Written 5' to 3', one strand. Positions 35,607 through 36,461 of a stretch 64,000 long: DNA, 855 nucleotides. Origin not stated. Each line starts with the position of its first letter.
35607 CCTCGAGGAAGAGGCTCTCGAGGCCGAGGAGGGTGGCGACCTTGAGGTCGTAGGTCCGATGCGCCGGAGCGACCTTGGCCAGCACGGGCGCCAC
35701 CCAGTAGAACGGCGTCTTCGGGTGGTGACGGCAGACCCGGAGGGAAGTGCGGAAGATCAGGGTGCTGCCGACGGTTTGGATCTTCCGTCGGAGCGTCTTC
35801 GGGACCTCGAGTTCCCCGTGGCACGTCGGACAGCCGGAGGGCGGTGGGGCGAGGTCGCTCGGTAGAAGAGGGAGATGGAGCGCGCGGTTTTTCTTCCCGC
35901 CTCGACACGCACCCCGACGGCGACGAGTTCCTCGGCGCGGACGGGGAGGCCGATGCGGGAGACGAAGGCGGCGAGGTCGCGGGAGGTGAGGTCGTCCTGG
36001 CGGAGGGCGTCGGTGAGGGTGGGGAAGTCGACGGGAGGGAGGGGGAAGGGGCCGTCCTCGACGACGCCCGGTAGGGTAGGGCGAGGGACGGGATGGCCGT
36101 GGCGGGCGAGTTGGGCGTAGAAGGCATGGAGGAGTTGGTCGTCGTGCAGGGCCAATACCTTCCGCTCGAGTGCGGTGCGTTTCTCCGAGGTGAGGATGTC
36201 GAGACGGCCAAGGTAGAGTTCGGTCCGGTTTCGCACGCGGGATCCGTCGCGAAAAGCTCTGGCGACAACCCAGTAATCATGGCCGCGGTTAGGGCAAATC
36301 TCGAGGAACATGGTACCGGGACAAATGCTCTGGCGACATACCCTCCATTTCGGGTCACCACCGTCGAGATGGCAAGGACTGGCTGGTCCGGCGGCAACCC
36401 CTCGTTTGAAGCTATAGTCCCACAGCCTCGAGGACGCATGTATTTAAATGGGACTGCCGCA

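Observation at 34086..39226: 5.1-kb composite IS element with an 8-bp target-site duplication carrying a low-GC, hyper-N-glycosylated surface-protein gene as cargo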

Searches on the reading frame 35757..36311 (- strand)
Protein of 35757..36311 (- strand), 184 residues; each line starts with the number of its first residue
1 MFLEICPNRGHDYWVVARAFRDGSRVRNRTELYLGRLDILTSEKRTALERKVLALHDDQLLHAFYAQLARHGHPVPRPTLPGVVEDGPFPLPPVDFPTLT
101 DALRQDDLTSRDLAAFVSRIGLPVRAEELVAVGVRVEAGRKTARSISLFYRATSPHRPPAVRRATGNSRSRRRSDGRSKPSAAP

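Call 7: search_protein_families(library=pfam, proteins=[window:35757-36311:-], max_evalue=0.01)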
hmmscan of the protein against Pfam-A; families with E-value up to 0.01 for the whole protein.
window:35757-36311:- (184 aa): 0 families

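Call 8: search_protein_families(library=ncbifam, proteins=[window:35757-36311:-], max_evalue=0.01)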
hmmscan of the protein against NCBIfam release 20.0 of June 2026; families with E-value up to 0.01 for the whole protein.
window:35757-36311:- (184 aa): 0 families

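Call 64: search_protein_families(library=pfam, proteins=[window:35757-36311:-], max_evalue=10)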
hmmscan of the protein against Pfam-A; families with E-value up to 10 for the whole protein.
window:35757-36311:- (184 aa): 0 families
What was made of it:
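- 35757..36311 (-): orfA, 184 aa, the upstream reading frame of the ISx transposase. It has no Pfam hit (call 64).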
